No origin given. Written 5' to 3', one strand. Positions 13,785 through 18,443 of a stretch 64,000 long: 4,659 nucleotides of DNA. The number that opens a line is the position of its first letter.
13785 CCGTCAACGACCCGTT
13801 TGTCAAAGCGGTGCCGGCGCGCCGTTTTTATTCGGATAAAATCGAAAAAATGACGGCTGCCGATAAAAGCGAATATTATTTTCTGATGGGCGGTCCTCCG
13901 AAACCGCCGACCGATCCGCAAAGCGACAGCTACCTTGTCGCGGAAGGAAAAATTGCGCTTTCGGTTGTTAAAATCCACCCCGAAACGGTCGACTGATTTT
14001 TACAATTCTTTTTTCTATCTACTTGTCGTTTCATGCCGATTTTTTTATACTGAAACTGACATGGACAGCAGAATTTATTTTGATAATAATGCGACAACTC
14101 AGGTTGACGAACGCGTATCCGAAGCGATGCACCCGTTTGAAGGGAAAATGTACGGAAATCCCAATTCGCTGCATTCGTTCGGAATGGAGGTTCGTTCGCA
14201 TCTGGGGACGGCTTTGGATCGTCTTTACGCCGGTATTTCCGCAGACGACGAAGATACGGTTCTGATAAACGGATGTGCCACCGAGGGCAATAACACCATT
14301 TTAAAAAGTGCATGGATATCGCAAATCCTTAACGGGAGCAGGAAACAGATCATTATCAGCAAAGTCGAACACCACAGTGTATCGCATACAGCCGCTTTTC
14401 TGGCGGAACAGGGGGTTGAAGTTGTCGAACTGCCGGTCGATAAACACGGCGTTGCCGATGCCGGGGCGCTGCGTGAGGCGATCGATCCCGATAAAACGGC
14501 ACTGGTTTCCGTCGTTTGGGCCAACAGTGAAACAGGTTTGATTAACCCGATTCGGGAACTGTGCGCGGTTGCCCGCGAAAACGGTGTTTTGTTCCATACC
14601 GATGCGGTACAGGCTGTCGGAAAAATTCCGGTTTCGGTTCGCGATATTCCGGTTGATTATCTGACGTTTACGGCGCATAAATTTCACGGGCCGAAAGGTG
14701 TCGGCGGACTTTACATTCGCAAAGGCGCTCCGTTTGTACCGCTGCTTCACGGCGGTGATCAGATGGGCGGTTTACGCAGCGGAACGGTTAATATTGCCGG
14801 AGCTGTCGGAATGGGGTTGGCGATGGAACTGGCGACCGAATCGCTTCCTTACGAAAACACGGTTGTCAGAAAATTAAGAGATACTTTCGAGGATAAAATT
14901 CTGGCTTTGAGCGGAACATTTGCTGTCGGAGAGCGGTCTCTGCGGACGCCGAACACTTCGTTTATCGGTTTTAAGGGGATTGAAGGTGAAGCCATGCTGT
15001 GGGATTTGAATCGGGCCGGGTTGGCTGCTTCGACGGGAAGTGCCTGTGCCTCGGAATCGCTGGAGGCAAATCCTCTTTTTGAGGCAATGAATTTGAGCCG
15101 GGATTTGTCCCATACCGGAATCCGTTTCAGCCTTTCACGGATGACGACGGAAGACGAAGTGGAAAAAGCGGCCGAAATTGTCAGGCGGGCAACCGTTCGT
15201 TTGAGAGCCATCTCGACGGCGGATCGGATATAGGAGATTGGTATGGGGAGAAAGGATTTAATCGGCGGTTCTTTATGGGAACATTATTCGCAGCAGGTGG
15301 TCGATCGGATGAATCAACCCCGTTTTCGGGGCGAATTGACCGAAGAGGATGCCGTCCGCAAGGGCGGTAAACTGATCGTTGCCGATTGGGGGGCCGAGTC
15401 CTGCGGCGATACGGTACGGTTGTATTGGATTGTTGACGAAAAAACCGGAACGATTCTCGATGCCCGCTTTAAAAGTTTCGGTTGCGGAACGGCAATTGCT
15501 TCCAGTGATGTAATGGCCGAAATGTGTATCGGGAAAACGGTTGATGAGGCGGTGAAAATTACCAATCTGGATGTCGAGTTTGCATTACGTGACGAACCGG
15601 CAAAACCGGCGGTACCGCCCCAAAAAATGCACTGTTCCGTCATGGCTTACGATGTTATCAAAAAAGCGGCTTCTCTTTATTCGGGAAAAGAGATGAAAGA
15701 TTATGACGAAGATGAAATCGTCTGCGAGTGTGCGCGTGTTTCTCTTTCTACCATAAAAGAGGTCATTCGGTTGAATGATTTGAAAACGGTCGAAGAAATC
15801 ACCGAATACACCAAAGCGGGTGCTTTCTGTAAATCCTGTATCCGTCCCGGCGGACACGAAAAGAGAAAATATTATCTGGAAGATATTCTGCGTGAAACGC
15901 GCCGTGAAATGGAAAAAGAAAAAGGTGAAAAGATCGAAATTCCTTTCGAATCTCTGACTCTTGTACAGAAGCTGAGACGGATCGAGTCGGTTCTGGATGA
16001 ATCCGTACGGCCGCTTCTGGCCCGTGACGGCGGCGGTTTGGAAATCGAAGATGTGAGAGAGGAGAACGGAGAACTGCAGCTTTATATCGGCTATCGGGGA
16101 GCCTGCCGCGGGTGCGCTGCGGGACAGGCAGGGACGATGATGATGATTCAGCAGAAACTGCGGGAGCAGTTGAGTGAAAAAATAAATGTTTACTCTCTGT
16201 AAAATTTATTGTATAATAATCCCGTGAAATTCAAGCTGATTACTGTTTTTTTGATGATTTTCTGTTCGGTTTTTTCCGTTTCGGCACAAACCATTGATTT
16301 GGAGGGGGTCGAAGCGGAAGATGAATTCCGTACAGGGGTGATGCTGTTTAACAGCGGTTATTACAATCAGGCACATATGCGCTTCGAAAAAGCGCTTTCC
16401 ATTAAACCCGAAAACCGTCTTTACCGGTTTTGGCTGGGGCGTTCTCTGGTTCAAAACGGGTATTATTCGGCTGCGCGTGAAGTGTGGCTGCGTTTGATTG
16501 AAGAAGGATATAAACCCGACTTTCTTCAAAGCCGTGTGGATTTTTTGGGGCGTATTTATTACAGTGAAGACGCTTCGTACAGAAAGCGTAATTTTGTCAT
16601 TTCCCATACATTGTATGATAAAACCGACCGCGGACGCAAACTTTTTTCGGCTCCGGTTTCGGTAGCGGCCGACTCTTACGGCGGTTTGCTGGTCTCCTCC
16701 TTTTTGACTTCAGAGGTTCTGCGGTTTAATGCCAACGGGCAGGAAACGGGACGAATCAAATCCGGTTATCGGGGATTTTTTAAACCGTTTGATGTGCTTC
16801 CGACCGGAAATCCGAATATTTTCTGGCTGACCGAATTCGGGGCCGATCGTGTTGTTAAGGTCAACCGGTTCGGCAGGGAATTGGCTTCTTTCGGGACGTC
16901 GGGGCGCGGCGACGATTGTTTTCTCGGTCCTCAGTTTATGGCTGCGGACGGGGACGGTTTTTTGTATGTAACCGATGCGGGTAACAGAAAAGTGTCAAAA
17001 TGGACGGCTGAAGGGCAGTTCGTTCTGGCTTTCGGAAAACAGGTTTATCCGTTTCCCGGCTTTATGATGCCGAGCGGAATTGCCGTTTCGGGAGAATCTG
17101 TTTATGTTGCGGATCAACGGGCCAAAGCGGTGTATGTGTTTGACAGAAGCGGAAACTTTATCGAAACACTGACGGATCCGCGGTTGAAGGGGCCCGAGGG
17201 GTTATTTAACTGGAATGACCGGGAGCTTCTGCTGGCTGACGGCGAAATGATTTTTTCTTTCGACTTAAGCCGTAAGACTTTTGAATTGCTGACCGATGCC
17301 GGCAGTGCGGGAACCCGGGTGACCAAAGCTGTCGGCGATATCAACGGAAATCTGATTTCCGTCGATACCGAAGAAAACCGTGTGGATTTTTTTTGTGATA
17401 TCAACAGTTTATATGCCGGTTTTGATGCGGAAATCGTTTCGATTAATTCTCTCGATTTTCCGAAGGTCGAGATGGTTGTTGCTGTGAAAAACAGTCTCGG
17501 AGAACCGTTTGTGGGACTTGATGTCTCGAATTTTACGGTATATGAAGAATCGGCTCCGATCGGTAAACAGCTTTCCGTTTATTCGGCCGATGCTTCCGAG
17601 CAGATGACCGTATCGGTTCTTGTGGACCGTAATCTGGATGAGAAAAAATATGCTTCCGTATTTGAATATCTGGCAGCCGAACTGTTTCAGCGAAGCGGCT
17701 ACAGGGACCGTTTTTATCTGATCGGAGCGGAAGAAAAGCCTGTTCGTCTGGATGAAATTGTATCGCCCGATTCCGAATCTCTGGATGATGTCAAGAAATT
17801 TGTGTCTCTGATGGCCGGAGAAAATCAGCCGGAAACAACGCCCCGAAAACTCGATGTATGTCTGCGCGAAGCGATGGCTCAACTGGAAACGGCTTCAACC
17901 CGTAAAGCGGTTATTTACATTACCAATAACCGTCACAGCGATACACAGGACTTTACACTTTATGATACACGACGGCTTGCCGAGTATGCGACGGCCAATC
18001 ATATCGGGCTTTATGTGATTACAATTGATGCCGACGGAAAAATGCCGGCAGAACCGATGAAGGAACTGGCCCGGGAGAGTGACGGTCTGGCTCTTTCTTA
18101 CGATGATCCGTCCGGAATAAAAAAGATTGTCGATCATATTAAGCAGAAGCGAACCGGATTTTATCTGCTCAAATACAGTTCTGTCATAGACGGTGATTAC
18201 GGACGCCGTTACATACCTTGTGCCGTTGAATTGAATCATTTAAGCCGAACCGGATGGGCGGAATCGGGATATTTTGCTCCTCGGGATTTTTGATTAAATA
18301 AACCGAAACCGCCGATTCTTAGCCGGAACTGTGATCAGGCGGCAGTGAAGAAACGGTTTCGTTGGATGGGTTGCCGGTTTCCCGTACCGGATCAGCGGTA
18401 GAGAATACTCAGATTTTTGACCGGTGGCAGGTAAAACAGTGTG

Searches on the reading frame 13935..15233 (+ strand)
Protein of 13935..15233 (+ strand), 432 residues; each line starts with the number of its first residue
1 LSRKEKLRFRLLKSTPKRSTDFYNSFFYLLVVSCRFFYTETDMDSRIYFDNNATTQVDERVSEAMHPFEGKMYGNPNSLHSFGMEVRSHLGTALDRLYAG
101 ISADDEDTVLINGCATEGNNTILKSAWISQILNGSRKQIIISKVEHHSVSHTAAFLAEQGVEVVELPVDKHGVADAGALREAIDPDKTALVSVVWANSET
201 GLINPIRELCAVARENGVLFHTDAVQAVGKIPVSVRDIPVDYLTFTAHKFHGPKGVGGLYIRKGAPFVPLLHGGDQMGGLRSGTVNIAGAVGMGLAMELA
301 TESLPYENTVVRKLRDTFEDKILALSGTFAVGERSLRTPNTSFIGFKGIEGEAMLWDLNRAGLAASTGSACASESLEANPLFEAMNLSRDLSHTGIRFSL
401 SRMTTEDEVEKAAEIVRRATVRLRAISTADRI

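Call 63: search_protein_families(library=pfam, proteins=[window:13935-15233:+], max_evalue=0.00001)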
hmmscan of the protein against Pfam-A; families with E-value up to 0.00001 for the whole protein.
window:13935-15233:+ (432 aa): 2 families
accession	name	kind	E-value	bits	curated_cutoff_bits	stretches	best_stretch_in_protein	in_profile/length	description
PF00266.25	Aminotran_5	-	1.3e-66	225.6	21.5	1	47-411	1-370/371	Aminotransferase class-V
PF01212.27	Beta_elim_lyase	-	8.2e-06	25.8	27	0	135-248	70-198/288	Beta-eliminating lyase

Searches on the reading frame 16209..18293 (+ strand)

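Call 63: search_protein_families(library=pfam, proteins=[window:16209-18293:+], max_evalue=0.00001)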
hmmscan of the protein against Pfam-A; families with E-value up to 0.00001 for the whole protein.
window:16209-18293:+ (694 aa): 1 family
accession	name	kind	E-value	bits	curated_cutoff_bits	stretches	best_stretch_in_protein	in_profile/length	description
PF01436.27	NHL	-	7.8e-07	29.3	20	0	285-303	1-20/28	NHL repeat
